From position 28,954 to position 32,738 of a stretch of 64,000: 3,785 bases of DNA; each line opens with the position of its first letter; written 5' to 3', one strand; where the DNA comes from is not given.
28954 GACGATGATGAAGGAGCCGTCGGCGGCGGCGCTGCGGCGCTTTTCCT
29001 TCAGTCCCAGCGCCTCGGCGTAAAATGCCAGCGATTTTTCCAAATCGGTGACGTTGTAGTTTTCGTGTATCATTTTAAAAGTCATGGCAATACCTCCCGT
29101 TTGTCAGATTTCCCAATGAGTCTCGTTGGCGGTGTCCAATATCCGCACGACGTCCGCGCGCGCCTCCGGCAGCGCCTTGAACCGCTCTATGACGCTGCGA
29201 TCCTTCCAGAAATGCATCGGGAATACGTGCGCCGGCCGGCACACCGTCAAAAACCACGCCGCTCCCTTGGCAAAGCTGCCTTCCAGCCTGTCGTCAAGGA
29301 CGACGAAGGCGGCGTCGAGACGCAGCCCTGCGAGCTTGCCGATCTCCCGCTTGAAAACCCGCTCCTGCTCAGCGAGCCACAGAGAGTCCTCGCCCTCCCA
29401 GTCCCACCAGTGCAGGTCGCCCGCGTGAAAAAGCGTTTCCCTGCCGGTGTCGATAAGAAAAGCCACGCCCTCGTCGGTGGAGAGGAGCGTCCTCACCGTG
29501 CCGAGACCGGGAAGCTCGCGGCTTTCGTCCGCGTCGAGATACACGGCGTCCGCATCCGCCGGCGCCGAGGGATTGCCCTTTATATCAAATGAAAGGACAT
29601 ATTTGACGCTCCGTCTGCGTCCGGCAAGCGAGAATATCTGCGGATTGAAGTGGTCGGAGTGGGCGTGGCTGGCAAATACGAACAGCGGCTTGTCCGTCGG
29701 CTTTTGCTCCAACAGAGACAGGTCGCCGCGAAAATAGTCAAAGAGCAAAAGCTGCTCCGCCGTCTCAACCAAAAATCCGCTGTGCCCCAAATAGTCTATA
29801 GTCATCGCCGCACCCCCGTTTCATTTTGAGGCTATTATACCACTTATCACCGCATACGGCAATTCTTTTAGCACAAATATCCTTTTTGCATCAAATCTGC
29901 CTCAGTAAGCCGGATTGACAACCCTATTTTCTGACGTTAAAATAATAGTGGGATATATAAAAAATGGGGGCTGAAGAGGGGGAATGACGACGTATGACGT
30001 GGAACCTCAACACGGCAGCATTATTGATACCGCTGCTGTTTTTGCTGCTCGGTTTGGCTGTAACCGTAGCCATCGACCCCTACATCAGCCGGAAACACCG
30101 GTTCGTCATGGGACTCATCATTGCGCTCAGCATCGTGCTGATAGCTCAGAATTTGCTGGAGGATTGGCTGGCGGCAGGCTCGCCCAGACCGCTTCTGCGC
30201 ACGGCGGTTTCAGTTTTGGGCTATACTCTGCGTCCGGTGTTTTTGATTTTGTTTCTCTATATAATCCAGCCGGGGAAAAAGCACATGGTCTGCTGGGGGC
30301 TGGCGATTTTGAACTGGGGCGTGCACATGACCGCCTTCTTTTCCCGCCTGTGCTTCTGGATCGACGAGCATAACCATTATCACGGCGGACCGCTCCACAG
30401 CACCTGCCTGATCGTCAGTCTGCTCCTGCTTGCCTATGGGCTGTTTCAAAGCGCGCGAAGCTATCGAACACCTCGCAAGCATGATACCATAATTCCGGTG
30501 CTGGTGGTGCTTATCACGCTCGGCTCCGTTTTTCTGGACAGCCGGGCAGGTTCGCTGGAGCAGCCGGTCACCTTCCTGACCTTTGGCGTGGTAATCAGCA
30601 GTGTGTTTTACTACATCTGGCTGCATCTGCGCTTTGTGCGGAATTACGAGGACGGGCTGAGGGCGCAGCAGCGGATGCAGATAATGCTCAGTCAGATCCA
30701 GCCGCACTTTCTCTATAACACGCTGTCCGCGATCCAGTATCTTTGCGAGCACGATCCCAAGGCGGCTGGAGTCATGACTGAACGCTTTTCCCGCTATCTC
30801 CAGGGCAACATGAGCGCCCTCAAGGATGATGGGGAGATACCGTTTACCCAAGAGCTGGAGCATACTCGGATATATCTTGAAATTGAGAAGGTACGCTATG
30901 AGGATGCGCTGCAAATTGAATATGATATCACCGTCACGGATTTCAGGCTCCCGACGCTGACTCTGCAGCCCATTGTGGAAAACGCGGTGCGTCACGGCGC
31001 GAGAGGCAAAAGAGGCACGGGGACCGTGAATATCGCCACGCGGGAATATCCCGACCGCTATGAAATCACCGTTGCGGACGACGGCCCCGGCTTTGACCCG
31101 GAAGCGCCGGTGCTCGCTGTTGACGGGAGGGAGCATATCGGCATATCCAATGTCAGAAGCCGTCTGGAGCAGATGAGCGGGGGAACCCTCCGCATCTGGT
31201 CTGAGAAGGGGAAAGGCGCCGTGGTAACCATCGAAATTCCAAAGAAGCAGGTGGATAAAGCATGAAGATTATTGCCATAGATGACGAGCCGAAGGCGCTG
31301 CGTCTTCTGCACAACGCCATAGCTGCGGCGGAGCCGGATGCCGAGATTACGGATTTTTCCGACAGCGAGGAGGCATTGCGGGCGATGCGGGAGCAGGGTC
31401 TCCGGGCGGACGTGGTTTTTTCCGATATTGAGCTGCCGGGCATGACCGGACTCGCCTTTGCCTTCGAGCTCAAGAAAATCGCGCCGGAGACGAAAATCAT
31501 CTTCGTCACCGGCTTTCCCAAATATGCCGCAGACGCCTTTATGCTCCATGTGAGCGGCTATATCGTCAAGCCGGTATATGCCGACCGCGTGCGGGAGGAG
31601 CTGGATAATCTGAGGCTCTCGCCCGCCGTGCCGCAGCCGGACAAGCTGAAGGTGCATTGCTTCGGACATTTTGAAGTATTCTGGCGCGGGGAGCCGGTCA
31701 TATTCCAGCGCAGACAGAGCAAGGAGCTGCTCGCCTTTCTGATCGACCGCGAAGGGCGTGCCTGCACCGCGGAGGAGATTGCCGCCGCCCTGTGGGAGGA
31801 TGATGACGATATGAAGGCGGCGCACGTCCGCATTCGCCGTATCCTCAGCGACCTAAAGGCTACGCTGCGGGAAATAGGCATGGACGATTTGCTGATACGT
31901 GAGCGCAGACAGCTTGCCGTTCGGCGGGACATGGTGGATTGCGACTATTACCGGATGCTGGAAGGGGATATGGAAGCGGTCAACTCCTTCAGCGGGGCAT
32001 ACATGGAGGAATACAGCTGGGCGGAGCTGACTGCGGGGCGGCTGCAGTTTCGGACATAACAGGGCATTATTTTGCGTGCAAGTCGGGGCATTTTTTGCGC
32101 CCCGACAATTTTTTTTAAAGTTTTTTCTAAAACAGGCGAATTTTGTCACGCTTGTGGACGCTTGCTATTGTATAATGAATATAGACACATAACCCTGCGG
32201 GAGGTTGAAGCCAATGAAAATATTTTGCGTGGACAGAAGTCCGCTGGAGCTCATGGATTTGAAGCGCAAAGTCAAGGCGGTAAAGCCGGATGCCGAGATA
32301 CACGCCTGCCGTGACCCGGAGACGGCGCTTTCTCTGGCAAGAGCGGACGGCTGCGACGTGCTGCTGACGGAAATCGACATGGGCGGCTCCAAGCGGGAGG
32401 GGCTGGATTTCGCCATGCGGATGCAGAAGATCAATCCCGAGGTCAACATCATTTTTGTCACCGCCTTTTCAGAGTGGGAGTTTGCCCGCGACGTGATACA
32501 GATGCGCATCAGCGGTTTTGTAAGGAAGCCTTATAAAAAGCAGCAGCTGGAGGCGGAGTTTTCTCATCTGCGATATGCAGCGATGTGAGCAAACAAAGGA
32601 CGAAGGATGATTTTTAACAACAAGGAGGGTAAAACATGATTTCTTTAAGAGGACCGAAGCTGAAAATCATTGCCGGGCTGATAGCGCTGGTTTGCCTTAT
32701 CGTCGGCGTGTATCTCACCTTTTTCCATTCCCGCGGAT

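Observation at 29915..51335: A 21-kb same-strand accessory locus joining three signalling modules to a peptide exporter, a giant wall protein and a GG peptide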

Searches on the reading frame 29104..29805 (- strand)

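Call 4: search_protein_families(library=pfam, proteins=[window:29104-29805:-], max_evalue=0.01)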
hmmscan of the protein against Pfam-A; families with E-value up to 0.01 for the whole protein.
window:29104-29805:- (233 aa): 2 families
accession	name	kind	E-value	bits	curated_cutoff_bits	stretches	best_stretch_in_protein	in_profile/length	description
PF13483.12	Lactamase_B_3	-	6.1e-10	39.7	24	1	2-132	1-112/160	Beta-lactamase superfamily domain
PF12706.13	Lactamase_B_2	-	0.001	19.1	27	1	38-137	29-149/200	Beta-lactamase superfamily domain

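Call 16: search_protein_families(library=ncbifam, proteins=[window:29104-29805:-], max_evalue=0.05)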
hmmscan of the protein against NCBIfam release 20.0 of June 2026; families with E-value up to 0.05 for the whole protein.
window:29104-29805:- (233 aa): 1 family
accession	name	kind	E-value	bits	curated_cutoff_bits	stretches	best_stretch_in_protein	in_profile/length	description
NF001911.0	PRK00685.1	equivalog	9.7e-07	28.5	144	1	1-56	1-57/228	metal-dependent hydrolase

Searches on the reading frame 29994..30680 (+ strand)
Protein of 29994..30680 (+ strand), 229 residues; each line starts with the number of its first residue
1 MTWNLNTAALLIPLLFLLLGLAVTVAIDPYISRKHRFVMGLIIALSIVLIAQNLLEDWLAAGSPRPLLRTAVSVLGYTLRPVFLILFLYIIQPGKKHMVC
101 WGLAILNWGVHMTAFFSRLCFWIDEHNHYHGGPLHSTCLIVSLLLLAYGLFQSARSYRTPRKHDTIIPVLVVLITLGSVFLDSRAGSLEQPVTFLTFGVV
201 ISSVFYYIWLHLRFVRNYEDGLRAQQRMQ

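Call 69: search_protein_families(library=pfam, proteins=[window:29994-30680:+], max_evalue=10)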
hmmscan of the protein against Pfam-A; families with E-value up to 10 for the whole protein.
window:29994-30680:+ (229 aa): 6 families
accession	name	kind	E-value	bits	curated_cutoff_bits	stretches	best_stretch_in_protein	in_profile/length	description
PF18160.6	SLATT_5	-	0.036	13.9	29.5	1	99-158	33-89/192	SMODS and SLOG-associating 2TM effector domain family 5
PF18900.5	DUF5656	-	0.041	13.7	23.3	1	157-206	47-98/242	Protein of unknown function (DUF5656)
PF11309.13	DUF3112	-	0.047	13.6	23.3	1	70-100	54-84/217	Protein of unknown function (DUF3112)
PF19019.6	Phlebo_G2_C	-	0.62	10.2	25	0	55-97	123-161/171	Phlebovirus glycoprotein G2 C-terminal domain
PF13829.11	DUF4191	-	0.65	9.8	30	1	154-216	12-75/219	Domain of unknown function (DUF4191)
PF09874.14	DUF2101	-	1.1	9.4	22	1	141-221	65-147/206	Predicted membrane protein (DUF2101)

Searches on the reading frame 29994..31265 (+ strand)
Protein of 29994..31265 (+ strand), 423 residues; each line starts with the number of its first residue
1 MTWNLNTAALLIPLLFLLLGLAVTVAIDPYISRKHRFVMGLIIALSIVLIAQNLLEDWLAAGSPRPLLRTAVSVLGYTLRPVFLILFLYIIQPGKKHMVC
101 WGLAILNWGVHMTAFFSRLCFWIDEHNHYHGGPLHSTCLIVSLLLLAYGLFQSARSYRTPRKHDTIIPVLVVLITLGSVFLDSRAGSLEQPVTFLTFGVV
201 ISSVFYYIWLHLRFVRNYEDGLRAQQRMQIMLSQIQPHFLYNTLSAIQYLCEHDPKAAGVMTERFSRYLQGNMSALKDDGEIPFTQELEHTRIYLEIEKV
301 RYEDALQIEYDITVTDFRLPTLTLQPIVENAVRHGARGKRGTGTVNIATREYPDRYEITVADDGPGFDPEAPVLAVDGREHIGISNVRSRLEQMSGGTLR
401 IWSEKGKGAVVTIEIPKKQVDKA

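Call 3: search_protein_families(library=pfam, proteins=[window:29994-31265:+], max_evalue=0.01)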
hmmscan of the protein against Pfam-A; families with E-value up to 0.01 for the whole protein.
window:29994-31265:+ (423 aa): 3 families
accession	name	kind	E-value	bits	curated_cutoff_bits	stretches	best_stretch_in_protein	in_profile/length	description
PF06580.19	His_kinase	-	1.6e-20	73.6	25.2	1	227-306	2-81/81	Histidine kinase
PF02518.31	HATPase_c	-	1.4e-13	51.7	26.4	1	322-418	8-110/111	Histidine kinase-, DNA gyrase B-, and HSP90-like ATPase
PF13581.12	HATPase_c_2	-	1.2e-05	25.7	27.4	1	328-371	40-83/127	Histidine kinase-like ATPase domain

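Call 14: search_protein_families(library=ncbifam, proteins=[window:29994-31265:+], max_evalue=0.01)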
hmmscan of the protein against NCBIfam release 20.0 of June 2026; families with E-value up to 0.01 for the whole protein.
window:29994-31265:+ (423 aa): 12 families
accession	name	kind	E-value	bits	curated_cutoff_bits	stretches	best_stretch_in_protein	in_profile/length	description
NF052443.1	SensHisKinMctS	equivalog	6.9e-06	24.7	700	1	289-419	335-450/457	two-component system sensor histidine kinase MctS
NF052531.1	Strep_LiaS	equivalog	3.8e-05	23.1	450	1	324-416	245-326/328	envelope stress sensor histidine kinase LiaS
TIGR01924.1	rsbW_low_gc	equivalog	0.00017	21.1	155.05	1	327-400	50-116/159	anti-sigma B factor RsbW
NF008184.0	PRK10935.1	equivalog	0.00047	18.9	553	1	330-420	482-562/565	nitrate/nitrite two-component system sensor histidine kinase NarQ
NF003144.0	PRK04069.1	equivalog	0.00053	19.4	145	1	327-371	50-93/161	anti-sigma B factor RsbW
NF047322.1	HK_morpho_MacS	equivalog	0.0009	18.5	300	1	349-416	301-367/367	MacS family sensor histidine kinase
NF010077.0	PRK13559.1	subfamily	0.0017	17.3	361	1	321-419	269-361/364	hypothetical protein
NF041336.1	CheA_Halo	equivalog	0.0033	16.1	950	0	329-370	406-455/666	chemotaxis protein CheA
NF041832.1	near_NosP_CTERM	subfamily_domain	0.0043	16.2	400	0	313-369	114-165/370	NahK/ErcS family hybrid sensor histidine kinase/response regulator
TIGR02966.1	phoR_proteo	equivalog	0.0063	15.6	334.2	0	323-370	233-276/333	phosphate regulon sensor histidine kinase PhoR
NF007688.0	PRK10364.1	equivalog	0.0085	14.9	479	0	342-419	370-453/460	two-component system sensor histidine kinase ZraS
NF033792.0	ActS_PrrB_HisK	equivalog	0.0091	14.9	350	0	323-370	315-356/423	ActS/PrrB/RegB family redox-sensitive histidine kinase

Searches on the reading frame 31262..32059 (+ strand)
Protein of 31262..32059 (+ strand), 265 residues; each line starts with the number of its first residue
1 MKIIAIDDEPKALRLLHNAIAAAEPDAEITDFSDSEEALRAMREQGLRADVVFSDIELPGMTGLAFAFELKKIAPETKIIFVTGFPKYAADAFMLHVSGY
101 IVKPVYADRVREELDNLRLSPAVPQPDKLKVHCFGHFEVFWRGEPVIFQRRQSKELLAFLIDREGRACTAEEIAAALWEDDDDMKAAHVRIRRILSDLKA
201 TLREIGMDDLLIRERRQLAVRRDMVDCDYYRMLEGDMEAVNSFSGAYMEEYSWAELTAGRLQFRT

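Call 3: search_protein_families(library=pfam, proteins=[window:31262-32059:+], max_evalue=0.01)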
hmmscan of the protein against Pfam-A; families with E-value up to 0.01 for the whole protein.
window:31262-32059:+ (265 aa): 2 families
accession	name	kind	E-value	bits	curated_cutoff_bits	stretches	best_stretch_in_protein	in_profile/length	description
PF00072.30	Response_reg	-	2.3e-19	70.1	30.2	1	3-114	1-110/111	Response regulator receiver domain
PF00486.34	Trans_reg_C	-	9.2e-05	22.9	26.2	1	153-198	10-57/77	Transcriptional regulatory protein, C terminal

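Call 14: search_protein_families(library=ncbifam, proteins=[window:31262-32059:+], max_evalue=0.01)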
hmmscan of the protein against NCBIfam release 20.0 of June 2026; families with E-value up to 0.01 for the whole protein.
window:31262-32059:+ (265 aa): 49 families (the best 25 are shown)
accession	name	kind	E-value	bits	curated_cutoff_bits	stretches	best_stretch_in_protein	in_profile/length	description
NF008677.0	PRK11697.1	equivalog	1.2e-15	57.6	246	1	1-120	2-118/238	two-component system response regulator BtsR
NF010684.1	PRK14084.1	equivalog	2.6e-13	50.3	375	1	1-118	1-116/254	response regulator transcription factor LytR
NF052573.1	HisKinEspAMyxo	equivalog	2.9e-10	38.9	1400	1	2-85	634-715/755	serine histidine kinase EspA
NF053512.1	nitric_RR_NosR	exception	5.3e-10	38.9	400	1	3-88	1-82/422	response regulator c-di-GMP phosphodiesterase, NosR family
NF046022.1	RespRegCpdRBruc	equivalog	2.3e-09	37.3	180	1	2-90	3-87/120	cell cycle two-component system response regulator CpdR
NF052313.1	T9SS_RR_PorX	equivalog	1.1e-08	34.3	300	1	2-109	2-107/513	T9SS response regulator signal transducer PorX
TIGR01818.1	ntrC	equivalog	1.6e-08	33.8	558.6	1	4-88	2-82/463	nitrogen regulation protein NR(I)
NF046020.1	HisKinCckABruc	equivalog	2.3e-08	32.4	1000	1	29-94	776-838/868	cell cycle histidine kinase CckA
NF052574.1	HisKinEspCMyxo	equivalog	8.5e-08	30.8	1200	1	2-111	667-776/785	serine histidine kinase EspC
NF007969.0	PRK10693.1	equivalog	1.3e-07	31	329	1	2-113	9-119/337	two-component system response regulator RssB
NF008469.0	PRK11361.1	equivalog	4.9e-07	28.8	714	1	2-109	6-111/461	acetoacetate metabolism transcriptional regulator AtoC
TIGR01387.1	cztR_silR_copR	subfamily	5.2e-07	29.5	279.2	1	3-198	1-199/218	heavy metal response regulator transcription factor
NF008176.1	PRK10923.1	equivalog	8e-07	28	620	1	4-105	7-106/469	nitrogen regulation protein NR(I)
NF041946.1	LuxO_transreg_Vib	equivalog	2e-06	26.8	800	1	28-116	22-110/463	quorum-sensing sigma-54 dependent transcriptional regulator LuxO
NF047466.1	hybrid_RR_LvrB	exception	3e-06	26.6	500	1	2-112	5-111/377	hybrid histidine kinase/response regulator LvrB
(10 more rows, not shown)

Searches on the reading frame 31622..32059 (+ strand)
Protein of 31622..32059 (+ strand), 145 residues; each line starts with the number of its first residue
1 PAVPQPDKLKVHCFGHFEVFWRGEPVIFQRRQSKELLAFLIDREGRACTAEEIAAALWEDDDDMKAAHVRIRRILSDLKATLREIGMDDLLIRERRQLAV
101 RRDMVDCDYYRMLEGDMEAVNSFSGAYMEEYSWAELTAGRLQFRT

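Call 69: search_protein_families(library=pfam, proteins=[window:31622-32059:+], max_evalue=10)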
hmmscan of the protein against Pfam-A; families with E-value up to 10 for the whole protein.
window:31622-32059:+ (145 aa): 1 family
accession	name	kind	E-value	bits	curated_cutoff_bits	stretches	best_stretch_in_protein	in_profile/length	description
PF00486.34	Trans_reg_C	-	3.5e-05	24.2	26.2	1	33-79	10-58/77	Transcriptional regulatory protein, C terminal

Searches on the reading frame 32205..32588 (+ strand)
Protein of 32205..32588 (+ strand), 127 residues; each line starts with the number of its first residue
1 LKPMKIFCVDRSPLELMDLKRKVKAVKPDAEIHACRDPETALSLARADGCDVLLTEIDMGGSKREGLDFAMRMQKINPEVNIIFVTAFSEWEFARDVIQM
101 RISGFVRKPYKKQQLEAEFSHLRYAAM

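Call 3: search_protein_families(library=pfam, proteins=[window:32205-32588:+], max_evalue=0.01)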
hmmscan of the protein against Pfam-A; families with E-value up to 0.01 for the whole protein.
window:32205-32588:+ (127 aa): 1 family
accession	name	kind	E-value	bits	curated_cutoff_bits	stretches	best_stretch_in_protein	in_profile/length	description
PF00072.30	Response_reg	-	1.7e-16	60.8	30.2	1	6-117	1-108/111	Response regulator receiver domain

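Call 14: search_protein_families(library=ncbifam, proteins=[window:32205-32588:+], max_evalue=0.01)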
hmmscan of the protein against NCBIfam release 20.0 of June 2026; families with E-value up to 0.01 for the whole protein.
window:32205-32588:+ (127 aa): 27 families (the best 25 are shown)
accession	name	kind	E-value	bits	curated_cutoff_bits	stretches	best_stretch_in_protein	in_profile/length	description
NF007018.1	PRK09483.1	equivalog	2.3e-08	34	280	1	5-114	3-110/217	UvrY/SirA/GacA family response regulator transcription factor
NF007403.0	PRK09935.1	equivalog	8.4e-08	32.1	271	1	1-111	1-109/210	fimbria biosynthesis transcriptional regulator FimZ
NF046022.1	RespRegCpdRBruc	equivalog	3.1e-07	30.4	180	1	31-122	27-116/120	cell cycle two-component system response regulator CpdR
NF006623.1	PRK09191.1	subfamily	5.6e-07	29.6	240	1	6-119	140-248/258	PhyR family response regulator anti-anti-sigma factor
NF008469.0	PRK11361.1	equivalog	1.9e-06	26.9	714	1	30-115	29-112/461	acetoacetate metabolism transcriptional regulator AtoC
NF010684.1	PRK14084.1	equivalog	2e-06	27.8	375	1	4-121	1-114/254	response regulator transcription factor LytR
TIGR01818.1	ntrC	equivalog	8.4e-06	24.8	558.6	1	29-111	22-102/463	nitrogen regulation protein NR(I)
NF053512.1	nitric_RR_NosR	exception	1.3e-05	24.4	400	1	6-116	1-108/422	response regulator c-di-GMP phosphodiesterase, NosR family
NF051870.1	NAssimRespRegNtrX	equivalog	1.7e-05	23.9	600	1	32-115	28-111/452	nitrogen assimilation response regulator NtrX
NF041367.1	CheY_Halo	equivalog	1.8e-05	25.1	200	1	41-116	34-107/114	chemotaxis protein CheY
NF051850.1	RespRegRprY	equivalog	2.1e-05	24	370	1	8-116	10-113/234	response regulator transcription factor RprY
NF010076.0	PRK13557.1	subfamily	2.8e-05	22.8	631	1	33-116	443-526/540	histidine kinase famiy protein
NF052445.1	RespRegMctR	equivalog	6.1e-05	22.5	300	1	4-111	2-107/205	two-component system response regulator MctR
NF052313.1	T9SS_RR_PorX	equivalog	7.2e-05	21.7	300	1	30-115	25-108/513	T9SS response regulator signal transducer PorX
NF046020.1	HisKinCckABruc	equivalog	8.6e-05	20.6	1000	1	67-118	811-862/868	cell cycle histidine kinase CckA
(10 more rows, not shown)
